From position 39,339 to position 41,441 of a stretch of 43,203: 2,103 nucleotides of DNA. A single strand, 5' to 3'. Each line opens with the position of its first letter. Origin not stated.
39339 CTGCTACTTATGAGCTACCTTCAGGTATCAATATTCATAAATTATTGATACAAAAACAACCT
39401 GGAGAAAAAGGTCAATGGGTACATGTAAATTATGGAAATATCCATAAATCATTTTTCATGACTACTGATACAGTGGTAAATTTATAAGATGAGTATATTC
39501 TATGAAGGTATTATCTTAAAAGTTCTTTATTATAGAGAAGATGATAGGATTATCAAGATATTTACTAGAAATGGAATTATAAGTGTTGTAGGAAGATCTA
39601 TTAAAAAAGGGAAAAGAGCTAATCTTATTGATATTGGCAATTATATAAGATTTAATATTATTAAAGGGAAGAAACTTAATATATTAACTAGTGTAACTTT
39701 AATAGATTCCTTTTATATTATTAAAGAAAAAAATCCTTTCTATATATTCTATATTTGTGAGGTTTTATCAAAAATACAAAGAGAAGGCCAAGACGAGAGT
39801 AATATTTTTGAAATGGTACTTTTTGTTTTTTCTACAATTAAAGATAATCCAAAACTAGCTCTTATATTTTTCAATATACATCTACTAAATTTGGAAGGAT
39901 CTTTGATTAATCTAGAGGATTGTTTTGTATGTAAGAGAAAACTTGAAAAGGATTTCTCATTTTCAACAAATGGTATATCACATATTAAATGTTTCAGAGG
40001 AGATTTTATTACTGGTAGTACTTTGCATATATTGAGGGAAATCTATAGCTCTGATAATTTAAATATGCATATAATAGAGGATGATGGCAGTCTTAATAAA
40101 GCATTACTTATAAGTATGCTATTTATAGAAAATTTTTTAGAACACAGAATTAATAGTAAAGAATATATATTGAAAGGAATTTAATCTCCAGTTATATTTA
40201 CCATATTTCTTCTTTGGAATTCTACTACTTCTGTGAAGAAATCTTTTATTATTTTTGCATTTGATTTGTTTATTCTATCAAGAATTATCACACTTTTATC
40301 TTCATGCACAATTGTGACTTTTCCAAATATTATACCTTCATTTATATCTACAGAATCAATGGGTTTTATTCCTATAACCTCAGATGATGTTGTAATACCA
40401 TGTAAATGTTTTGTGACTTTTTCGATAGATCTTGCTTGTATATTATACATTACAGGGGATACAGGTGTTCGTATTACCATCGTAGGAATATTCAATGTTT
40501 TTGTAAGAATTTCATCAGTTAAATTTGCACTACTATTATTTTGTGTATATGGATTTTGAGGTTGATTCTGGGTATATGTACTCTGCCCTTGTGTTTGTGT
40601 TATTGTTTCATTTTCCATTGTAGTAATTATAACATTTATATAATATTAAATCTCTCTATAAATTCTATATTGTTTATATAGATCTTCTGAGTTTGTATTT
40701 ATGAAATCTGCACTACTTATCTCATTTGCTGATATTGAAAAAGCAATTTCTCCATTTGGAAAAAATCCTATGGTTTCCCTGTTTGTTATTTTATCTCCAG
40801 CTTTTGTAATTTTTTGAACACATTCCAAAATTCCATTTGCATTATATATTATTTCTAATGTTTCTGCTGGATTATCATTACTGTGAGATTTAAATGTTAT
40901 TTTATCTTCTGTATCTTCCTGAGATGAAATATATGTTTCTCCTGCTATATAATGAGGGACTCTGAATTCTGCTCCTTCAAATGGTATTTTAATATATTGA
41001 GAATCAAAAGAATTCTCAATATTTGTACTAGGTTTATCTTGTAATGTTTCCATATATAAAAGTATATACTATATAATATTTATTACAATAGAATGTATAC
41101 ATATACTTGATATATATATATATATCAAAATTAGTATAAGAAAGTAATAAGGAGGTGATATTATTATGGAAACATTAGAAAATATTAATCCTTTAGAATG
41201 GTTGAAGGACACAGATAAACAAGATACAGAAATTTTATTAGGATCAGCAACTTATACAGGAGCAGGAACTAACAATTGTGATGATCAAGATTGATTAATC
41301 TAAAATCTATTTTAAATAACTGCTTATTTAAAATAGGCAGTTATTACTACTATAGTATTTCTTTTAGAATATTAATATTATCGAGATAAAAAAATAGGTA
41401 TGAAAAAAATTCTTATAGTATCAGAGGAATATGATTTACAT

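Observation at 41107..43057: Candidate graspetide (omega-ester RiPP) locus: SD-driven 42-aa peptide, ATP-grasp ligase and esterase-like protein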

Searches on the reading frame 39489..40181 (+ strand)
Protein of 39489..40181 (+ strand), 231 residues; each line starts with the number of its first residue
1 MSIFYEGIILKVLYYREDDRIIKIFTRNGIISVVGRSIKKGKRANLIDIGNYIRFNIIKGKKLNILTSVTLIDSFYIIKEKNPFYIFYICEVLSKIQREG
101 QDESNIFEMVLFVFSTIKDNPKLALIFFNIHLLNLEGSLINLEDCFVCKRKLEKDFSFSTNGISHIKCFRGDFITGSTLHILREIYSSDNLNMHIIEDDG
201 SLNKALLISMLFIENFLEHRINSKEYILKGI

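Call 7: search_protein_families(library=pfam, max_evalue=1, proteins=[window:39489-40181:+])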
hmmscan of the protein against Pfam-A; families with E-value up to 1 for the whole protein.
window:39489-40181:+ (231 aa): 4 families
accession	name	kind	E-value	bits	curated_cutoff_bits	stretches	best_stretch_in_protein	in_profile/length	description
PF02565.21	RecO_C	-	8.1e-13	48.9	22.1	1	85-224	9-156/157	Recombination protein O C terminal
PF11967.14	RecO_N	-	3.9e-12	46.5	27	1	4-75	5-80/80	Recombination protein O N terminal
PF13114.12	RecO_N_2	-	0.033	14.3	27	1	7-70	3-64/71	RecO N terminal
PF09943.14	DUF2175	-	0.18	12.5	25.1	1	145-173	5-35/98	Uncharacterized protein conserved in archaea (DUF2175)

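Call 8: search_protein_families(library=ncbifam, max_evalue=1, proteins=[window:39489-40181:+])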
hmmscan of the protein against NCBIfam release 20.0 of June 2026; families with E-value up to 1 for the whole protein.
window:39489-40181:+ (231 aa): 2 families
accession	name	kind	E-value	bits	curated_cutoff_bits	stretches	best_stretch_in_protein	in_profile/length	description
TIGR00613.1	reco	equivalog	9.5e-28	97.2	48.7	1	6-226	4-235/239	DNA repair protein RecO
NF010483.0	PRK13908.1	equivalog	6.8e-13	48.9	137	1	6-197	2-194/204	recombination protein RecO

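Call 46: list_cluster_members(proteins=[P0093, P0002, window:39489-40181:+, window:13818-16484:+, window:37604-39484:+, window:8346-10004:-])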
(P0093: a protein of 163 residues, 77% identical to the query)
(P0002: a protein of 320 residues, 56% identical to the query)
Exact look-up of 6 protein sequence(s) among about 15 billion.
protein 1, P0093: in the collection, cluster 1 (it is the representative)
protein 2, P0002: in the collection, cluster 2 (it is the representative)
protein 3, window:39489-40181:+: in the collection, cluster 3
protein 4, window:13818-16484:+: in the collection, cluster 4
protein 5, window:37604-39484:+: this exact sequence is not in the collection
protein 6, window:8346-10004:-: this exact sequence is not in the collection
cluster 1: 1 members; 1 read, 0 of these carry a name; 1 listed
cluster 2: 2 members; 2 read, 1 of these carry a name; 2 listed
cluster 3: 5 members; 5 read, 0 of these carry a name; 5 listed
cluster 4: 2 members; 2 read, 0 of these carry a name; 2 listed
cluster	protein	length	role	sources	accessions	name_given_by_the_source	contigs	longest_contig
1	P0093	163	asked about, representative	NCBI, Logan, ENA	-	-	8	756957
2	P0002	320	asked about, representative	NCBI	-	-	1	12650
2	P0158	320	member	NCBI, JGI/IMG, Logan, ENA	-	glutathione synthase/RimK-type ligase-like ATP-grasp enzyme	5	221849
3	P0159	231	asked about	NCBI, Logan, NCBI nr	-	-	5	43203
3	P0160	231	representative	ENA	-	-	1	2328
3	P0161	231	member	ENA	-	-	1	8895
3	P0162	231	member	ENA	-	-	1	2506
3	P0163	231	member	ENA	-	-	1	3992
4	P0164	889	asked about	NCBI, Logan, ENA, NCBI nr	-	-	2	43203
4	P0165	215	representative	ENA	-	-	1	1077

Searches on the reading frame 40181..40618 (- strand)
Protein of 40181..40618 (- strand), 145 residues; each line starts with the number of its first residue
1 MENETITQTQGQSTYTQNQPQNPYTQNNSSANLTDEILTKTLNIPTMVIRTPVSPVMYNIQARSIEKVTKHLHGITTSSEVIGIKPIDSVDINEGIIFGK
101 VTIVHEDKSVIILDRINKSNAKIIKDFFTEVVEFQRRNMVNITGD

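Call 7: search_protein_families(library=pfam, max_evalue=1, proteins=[window:40181-40618:-])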
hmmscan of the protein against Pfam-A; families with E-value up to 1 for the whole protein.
window:40181-40618:- (145 aa): 1 family
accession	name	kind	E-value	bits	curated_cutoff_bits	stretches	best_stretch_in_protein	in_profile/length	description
PF14470.12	bPH_3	-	0.0029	18.5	23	1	81-127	47-92/95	Bacterial PH domain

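Call 8: search_protein_families(library=ncbifam, max_evalue=1, proteins=[window:40181-40618:-])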
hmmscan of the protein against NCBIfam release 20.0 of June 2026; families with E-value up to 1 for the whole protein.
window:40181-40618:- (145 aa): 0 families

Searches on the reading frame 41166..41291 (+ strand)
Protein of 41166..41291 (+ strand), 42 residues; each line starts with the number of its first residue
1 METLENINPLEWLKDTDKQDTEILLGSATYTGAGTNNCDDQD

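Call 7: search_protein_families(library=pfam, max_evalue=1, proteins=[window:41166-41291:+])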
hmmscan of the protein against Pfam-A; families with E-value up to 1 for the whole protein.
seq(42 aa): 0 families

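Call 8: search_protein_families(library=ncbifam, max_evalue=1, proteins=[window:41166-41291:+])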
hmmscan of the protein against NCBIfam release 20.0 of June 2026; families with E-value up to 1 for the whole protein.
seq(42 aa): 0 families

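Call 18: find_homologous_proteins(query=window:41166-41291:+, max_evalue=10)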
Query seq(42 aa) (42 aa): 1 proteins with E <= 10 among 1 candidates.
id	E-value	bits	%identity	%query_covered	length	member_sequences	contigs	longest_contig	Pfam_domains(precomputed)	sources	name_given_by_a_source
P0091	7.1e-21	89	100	100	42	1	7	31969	-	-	-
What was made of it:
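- Tried and rejected: Homologue search with the 42-aa peptide found only the peptide itself, a limit of the word index (call 18).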
